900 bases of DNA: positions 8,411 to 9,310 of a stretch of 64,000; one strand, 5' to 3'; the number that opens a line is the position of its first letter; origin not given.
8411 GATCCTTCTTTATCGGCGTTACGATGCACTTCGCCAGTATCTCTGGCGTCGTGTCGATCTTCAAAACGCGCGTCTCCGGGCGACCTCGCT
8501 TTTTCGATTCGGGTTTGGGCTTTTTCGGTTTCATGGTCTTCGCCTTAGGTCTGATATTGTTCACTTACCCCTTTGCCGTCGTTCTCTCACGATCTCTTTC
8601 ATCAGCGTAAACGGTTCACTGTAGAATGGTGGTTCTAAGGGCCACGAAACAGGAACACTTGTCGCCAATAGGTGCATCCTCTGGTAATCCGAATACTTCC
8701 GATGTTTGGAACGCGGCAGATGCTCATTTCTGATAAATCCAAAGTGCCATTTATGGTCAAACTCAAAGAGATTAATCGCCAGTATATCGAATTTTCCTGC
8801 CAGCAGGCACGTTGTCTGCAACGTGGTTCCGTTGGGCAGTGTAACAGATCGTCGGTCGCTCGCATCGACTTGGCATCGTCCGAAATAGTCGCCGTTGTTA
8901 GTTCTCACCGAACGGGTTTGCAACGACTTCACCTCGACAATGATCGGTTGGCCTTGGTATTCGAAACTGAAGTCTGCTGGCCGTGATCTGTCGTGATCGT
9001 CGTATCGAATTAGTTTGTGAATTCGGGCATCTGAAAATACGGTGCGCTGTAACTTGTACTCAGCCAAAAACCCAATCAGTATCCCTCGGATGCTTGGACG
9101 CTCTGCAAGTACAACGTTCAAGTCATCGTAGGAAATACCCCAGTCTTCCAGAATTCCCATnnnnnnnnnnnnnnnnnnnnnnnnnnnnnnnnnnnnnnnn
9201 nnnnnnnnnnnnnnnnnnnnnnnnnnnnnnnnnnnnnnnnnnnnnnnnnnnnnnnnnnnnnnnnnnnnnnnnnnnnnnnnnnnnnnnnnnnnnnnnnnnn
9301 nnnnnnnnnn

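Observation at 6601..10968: The R-M-carrying IS has split a GmrSD-like type IV restriction gene, and the ancestral ORF can be rebuilt exactly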

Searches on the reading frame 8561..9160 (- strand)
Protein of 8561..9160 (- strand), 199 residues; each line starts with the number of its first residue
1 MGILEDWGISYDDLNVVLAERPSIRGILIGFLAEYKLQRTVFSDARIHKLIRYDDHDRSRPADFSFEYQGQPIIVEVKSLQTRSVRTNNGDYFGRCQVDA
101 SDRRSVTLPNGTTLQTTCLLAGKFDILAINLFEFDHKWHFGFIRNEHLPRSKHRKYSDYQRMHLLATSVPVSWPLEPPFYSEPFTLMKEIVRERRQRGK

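Call 5: search_protein_families(library=pfam, proteins=[window:8561-9160:-], max_evalue=0.01)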
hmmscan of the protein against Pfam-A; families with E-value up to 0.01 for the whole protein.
window:8561-9160:- (199 aa): 0 families

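Call 6: search_protein_families(library=padloc, proteins=[window:8561-9160:-], max_evalue=0.01)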
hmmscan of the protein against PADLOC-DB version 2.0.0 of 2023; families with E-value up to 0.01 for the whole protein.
window:8561-9160:- (199 aa): 0 families

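Call 20: search_protein_families(library=ncbifam, proteins=[window:8561-9160:-], max_evalue=0.1)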
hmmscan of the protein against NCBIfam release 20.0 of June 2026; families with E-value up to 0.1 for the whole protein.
window:8561-9160:- (199 aa): 0 families

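Call 21: search_solved_structures(query=window:8561-9160:-, max_evalue=10)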
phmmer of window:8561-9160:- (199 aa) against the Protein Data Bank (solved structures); distinct sequences matched with E-value up to 10: 0.

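Call 23: find_homologous_proteins(query=window:8561-9160:-, max_evalue=0.001)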
Query window:8561-9160:- (199 aa): 226 proteins with E <= 0.001 among 267 candidates; the best 120 are listed.
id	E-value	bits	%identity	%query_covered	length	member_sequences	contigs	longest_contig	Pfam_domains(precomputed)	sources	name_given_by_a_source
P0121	2.4e-132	457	100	100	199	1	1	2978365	-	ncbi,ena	-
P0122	1.0e-106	373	82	98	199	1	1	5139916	-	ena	-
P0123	1.9e-106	373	81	98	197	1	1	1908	-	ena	-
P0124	7.6e-104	364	80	98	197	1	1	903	-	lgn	-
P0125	5.2e-103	361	80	98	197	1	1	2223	-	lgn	-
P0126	4.9e-102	358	78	94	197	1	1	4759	-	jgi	-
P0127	2.8e-101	356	77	96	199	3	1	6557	-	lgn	-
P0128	5.9e-101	355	76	98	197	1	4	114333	-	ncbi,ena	-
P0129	6.5e-101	354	78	98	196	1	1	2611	-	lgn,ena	-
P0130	2.3e-100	353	77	98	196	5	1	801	-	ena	-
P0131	7.9e-100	351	75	98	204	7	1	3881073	-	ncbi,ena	-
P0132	6.5e-99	348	76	98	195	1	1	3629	-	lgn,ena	-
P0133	3.3e-98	346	75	96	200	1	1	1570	-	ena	-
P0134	1.1e-97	344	75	96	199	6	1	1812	-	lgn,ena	-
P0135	3.1e-96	339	73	96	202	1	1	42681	-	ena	-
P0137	3.6e-96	339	77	98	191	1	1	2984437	-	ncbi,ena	-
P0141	2.3e-95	336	73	98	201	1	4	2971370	-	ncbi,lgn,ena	-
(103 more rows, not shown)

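Call 24: find_encoding_contigs(protein=P0137, flank=6000, max_places=3)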
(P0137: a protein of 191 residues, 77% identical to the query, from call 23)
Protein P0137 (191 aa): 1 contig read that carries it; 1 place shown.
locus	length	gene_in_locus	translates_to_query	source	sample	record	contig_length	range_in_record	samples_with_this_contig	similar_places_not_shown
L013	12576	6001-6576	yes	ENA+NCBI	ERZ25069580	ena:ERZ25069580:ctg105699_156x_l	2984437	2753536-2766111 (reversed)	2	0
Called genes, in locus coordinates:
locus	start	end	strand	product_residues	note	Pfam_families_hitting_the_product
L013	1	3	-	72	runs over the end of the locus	PF10097:DUF2335 (weak)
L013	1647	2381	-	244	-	PF00005:ABC_tran, PF13304:AAA_21 (faint)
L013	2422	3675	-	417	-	PF25919:BSH_CusB (faint), PF25973:BSH_CzcB (weak)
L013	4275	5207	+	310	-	PF12760:Zn_ribbon_IS1595, PF12762:DDE_Tnp_IS1595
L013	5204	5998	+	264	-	PF01555:N6_N4_Mtase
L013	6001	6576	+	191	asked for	-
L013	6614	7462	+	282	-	PF00685:Sulfotransfer_1, PF13469:Sulfotransfer_3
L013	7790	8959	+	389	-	PF14294:DUF4372, PF01609:DDE_Tnp_1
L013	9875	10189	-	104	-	-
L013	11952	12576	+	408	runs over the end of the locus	-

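Call 25: find_encoding_contigs(protein=P0122, flank=6000, max_places=3)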
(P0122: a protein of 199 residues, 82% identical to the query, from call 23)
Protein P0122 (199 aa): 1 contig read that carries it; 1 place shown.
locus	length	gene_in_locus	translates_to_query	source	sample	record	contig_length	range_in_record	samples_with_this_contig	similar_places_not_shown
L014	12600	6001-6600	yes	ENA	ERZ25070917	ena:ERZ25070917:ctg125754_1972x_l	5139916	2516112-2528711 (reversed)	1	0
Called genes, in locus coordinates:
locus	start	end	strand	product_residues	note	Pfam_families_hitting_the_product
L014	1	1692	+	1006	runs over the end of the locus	PF00580:UvrD-helicase, PF13245:AAA_19, PF13604:AAA_30 (faint), PF13361:UvrD_C, PF12705:PDDEXK_1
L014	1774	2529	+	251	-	PF14452:Multi_ubiq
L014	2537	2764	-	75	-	-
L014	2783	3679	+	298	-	PF20590:DUF6791, PF00899:ThiF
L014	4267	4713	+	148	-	PF00665:rve, PF13683:rve_3, PF13333:rve_2 (weak)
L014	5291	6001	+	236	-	PF01555:N6_N4_Mtase (weak)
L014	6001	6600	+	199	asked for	-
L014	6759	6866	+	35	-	-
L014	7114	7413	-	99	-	-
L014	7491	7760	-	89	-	-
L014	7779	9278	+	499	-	PF03235:GmrSD_N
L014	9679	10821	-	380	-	-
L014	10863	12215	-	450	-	PF00155:Aminotran_1_2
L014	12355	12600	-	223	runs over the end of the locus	PF18935:DUF5683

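Call 26: find_encoding_contigs(protein=P0141, flank=6000, max_places=4)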
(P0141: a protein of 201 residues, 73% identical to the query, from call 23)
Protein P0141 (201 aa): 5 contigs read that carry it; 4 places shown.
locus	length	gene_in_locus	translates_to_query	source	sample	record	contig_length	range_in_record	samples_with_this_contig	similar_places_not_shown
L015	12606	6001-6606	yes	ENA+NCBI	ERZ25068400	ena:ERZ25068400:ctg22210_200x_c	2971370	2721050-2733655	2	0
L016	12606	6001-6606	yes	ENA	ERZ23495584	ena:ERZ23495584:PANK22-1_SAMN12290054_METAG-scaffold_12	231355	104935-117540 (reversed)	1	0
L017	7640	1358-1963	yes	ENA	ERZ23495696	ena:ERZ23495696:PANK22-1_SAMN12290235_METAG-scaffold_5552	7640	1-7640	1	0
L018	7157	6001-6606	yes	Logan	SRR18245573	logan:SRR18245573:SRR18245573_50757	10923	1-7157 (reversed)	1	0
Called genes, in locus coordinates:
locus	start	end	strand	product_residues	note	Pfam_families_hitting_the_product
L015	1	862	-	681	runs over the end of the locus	PF00171:Aldedh, PF01575:MaoC_dehydratas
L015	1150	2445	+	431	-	PF00501:AMP-binding, PF14535:AMP-binding_C_2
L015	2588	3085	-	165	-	-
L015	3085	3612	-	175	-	PF02975:Me-amine-dh_L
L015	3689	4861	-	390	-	PF06433:Me-amine-dh_H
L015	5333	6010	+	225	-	PF01555:N6_N4_Mtase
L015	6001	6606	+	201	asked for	-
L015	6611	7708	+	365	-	PF00850:Hist_deacetyl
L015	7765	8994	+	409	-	PF04313:HSDR_N (faint)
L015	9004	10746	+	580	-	PF13588:HSDR_N_2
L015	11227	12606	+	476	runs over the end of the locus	PF13173:AAA_14, PF13635:DUF4143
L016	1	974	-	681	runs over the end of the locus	PF00171:Aldedh, PF01575:MaoC_dehydratas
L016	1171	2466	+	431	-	PF00501:AMP-binding, PF14535:AMP-binding_C_2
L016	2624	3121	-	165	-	-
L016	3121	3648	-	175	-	PF02975:Me-amine-dh_L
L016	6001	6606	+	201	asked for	-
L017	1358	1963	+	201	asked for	-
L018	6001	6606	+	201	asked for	-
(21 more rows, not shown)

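Call 47: find_encoding_contigs(protein=P0131, flank=6000, max_places=3)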
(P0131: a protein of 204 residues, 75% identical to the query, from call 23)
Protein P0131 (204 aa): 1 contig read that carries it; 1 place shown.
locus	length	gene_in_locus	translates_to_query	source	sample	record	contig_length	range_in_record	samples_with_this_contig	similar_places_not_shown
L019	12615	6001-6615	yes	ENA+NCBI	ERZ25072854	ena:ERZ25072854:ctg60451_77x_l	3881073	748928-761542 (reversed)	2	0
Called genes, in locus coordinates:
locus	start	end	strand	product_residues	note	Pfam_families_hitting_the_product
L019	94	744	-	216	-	PF00923:TAL_FSA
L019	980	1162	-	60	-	-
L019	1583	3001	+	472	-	PF08545:ACP_syn_III (faint), PF19364:DUF5940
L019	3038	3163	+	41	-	PF04723:GRDA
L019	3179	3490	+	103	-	PF04723:GRDA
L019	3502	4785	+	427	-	PF09338:Gly_reductase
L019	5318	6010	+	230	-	PF01555:N6_N4_Mtase (weak)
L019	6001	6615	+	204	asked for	-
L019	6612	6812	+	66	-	-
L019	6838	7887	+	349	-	PF07355:GRDB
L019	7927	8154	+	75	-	-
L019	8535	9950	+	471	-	PF01979:Amidohydro_1, PF12890:DHOase (faint), PF07969:Amidohydro_3 (weak)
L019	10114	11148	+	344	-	PF00296:Bac_luciferase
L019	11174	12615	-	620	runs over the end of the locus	PF06808:DctM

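Call 51: predict_structure(alignment_id=A2)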
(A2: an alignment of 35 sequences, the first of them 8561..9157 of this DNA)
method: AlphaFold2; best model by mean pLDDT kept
length: 198 residues; sequences in the alignment: 35
mean_pLDDT: 93.3   pTM: 0.88
mean pLDDT of the five models: 93.3, 93.2, 93.1, 92.1, 92.0
residues with pLDDT >= 90: 166; 70-90: 31; 50-70: 1; < 50: 0
segments of 3 or more residues with pLDDT < 50: none
pLDDT, mean of each block of 10 residues (from residue 1): 91 92 88 95 95 79 96 95 92 92 91 94 96 95 97 96 96 97 97 90
secondary structure, 60 per line:
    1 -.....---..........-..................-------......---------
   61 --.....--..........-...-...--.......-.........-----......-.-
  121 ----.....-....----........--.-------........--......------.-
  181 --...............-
elements in order: H2-6 H10-19 H21-38 E46-51 E63-67 E70-79 E85-87 E90-96 E98-106 E112-117 E125-129 H131-134 E139-143 H157-162 E167-172 H183-197

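Call 55: fold_search(model_id=the predicted structure, library=pdb)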
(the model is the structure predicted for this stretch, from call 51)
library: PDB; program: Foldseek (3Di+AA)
matches with E <= 10: 376; with E <= 0.001: 2
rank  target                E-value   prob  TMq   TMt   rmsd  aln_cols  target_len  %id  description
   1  2ost_A                1.9e-04  1.00  0.33  0.42  10.4       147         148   18  The structure of a bacterial homing endonuclease : I-Ssp6803I (released 2007-03-20)
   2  2ost_B                2.0e-04  1.00  0.33  0.42  10.6       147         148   18  The structure of a bacterial homing endonuclease : I-Ssp6803I (released 2007-03-20)
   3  2ost_C                4.4e-03  0.98  0.30  0.40  10.3       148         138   15  The structure of a bacterial homing endonuclease : I-Ssp6803I (released 2007-03-20)
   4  2ost_D                8.4e-03  0.98  0.33  0.47   9.5       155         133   14  The structure of a bacterial homing endonuclease : I-Ssp6803I (released 2007-03-20)
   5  1gef_B                4.6e-02  0.95  0.27  0.44   6.1       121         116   14  Crystal structure of the archaeal holliday junction resolvase HJC (released 2001-03-21)
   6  8q5o_A                6.5e-02  0.44  0.29  0.36   9.9       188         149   14  N-terminal domain of restriction endonuclease Eco15I with tetra-methylated target DNA. (released 2024-07-17)
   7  4tkd_A                7.8e-02  0.80  0.31  0.46   6.4       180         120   13  Sulfolobus solfataricus HJC mutants (released 2015-08-12)
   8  2fco_B                8.2e-02  0.33  0.21  0.26  10.4       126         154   13  Crystal Structure of Bacillus stearothermophilus PrfA-Holliday Junction Resolvase (released 2006-11-21)
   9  4tkd_C                1.0e-01  0.72  0.31  0.46   7.0       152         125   12  Sulfolobus solfataricus HJC mutants (released 2015-08-12)
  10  2eo0_A                1.0e-01  0.72  0.28  0.41   7.5       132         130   16  Crystal Structure of Holliday Junction Resolvase ST1444 (released 2007-10-02)
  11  1rzn_B                1.3e-01  0.23  0.20  0.25  10.0       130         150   16  Crystal Structure of Penicillin-binding protein-related factor A from Bacillus Subtilis. (released 2004-11-30)
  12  5tgq                  1.5e-01  0.60  0.26  0.24   6.6       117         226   10  Restriction-modification system Type II R.SwaI, DNA free (released 2016-12-21)
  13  1gef_E                1.6e-01  0.85  0.29  0.48   6.3       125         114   14  Crystal structure of the archaeal holliday junction resolvase HJC (released 2001-03-21)
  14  2wiw_B                1.6e-01  0.84  0.39  0.58   6.0       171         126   10  Crystal structures of Holliday junction resolvases from Archaeoglobus fulgidus bound to DNA substrate (released 2009-05-26)
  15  2fco_A                1.6e-01  0.21  0.20  0.25  10.6       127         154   14  Crystal Structure of Bacillus stearothermophilus PrfA-Holliday Junction Resolvase (released 2006-11-21)
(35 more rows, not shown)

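Call 58: find_encoding_contigs(protein=P0248, flank=8000, max_places=4)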
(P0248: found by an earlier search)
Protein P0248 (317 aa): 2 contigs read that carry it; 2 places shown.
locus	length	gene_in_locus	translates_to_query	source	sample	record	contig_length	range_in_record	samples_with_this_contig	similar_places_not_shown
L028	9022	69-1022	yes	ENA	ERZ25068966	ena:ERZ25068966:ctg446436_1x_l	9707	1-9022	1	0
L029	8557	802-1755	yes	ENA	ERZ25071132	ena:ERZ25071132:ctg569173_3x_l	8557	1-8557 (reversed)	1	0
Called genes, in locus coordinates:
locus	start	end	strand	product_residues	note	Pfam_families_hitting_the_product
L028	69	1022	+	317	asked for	PF12760:Zn_ribbon_IS1595, PF12762:DDE_Tnp_IS1595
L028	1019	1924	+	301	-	PF01555:N6_N4_Mtase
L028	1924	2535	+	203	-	PF09195:Endonuc-BglII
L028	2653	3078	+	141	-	-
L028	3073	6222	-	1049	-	PF04851:ResIII (weak), PF00270:DEAD, PF00271:Helicase_C (weak)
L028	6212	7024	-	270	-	PF08878:HamA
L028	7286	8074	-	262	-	PF08861:DUF1828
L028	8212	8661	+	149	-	-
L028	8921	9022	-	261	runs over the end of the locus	?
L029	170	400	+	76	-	-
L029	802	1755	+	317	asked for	PF12760:Zn_ribbon_IS1595, PF12762:DDE_Tnp_IS1595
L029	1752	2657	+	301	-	PF01555:N6_N4_Mtase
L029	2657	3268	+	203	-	PF09195:Endonuc-BglII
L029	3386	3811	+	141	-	-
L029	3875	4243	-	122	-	-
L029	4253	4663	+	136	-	-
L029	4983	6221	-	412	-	PF04326:SLFN_AlbA_2, PF13749:HATPase_c_4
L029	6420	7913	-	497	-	PF03935:SKN1_KRE6_Sbg1 (weak), PF00722:Glyco_hydro_16, PF26113:GH16_XgeA, PF03935:SKN1_KRE6_Sbg1 (weak), PF00041:fn3 (weak), PF18962:Por_Secre_tail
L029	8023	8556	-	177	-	?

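Call 62: search_dna_similar(query=window:8561-9160:-, collection=plasmids, mode=protein, max_evalue=0.001, max_rows=10)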
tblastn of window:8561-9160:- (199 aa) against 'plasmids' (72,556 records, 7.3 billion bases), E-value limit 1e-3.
Records with a match: 4; places in all: 5; records where one place covers at least 80% of the query: 4.
Best place of each record, by identity: <60% 4.
By first word of the organism name: Shigella 1; Escherichia 1; Leptospira 1; Vibrio 1.
By predicted mobility (MOB-suite, as given by PLSDB): non-mobilizable 3; mobilizable 1.
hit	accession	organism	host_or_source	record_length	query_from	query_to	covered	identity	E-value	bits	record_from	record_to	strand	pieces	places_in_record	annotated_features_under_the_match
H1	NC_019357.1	Shigella boydii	-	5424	2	191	95%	44.0%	4e-44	163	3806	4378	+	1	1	hypothetical protein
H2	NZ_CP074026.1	Escherichia coli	Pig,pure culture,Rectal Swab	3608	2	191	95%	44.0%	1e-43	161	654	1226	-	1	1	hypothetical protein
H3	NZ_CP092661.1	Leptospira kirschneri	Homo sapiens,blood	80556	2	184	92%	44.8%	8e-56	196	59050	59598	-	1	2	hypothetical protein | DNA methylase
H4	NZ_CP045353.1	Vibrio aquimaris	pure culture,Non-filtered water from ...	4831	3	194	96%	33.5%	2e-38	147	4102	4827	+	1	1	none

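Call 84: search_protein_families(library=pfam, proteins=[L028:1019-1924:+, L028:1924-2535:+, L028:2653-3078:+, L014:7518-9278:+, L028:3073-6222:-, L028:6212-7024:-, L029:170-400:+], max_evalue=0.001)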
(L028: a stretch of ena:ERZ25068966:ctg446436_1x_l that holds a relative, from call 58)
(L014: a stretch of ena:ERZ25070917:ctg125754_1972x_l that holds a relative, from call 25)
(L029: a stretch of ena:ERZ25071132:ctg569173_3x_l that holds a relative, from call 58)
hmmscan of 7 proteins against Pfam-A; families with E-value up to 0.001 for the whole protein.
L028:1019-1924:+ (301 aa): 1 family
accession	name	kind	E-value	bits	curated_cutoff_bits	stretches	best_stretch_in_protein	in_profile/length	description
PF01555.25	N6_N4_Mtase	-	3.3e-48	165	26.7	1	49-271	2-220/221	DNA methylase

L028:1924-2535:+ (203 aa): 1 family
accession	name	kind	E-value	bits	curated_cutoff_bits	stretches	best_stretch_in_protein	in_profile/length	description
PF09195.17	Endonuc-BglII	-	6.4e-35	120.7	26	1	11-201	1-162/163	Restriction endonuclease BglII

L028:2653-3078:+ (141 aa): 0 families

L014:7518-9278:+ (586 aa): 2 families
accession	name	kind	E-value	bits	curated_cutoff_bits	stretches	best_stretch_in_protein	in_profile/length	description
PF03235.19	GmrSD_N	-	1.2e-29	104.3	33.2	1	9-256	2-196/199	GmrSD restriction endonuclease, N-terminal domain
PF07510.16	GmrSD_C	-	0.00058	20.2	23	0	470-523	45-92/138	GmrSD restriction endonucleases, C-terminal domain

L028:3073-6222:- (1049 aa): 3 families
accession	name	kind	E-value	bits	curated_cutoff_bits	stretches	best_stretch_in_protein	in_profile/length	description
PF00270.35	DEAD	-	1.3e-23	84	26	1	255-411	10-164/167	DEAD/DEAH box helicase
PF04851.21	ResIII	-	3.6e-07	30.7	22.5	1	258-378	22-140/164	Type III restriction enzyme, res subunit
PF00271.37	Helicase_C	-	1.3e-06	29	23.5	1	570-644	40-110/110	Helicase conserved C-terminal domain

L028:6212-7024:- (270 aa): 1 family
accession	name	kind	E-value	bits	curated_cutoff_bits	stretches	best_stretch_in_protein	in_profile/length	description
PF08878.16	HamA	-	3.3e-15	57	25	1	72-231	35-189/230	HamA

L029:170-400:+ (76 aa): 0 families
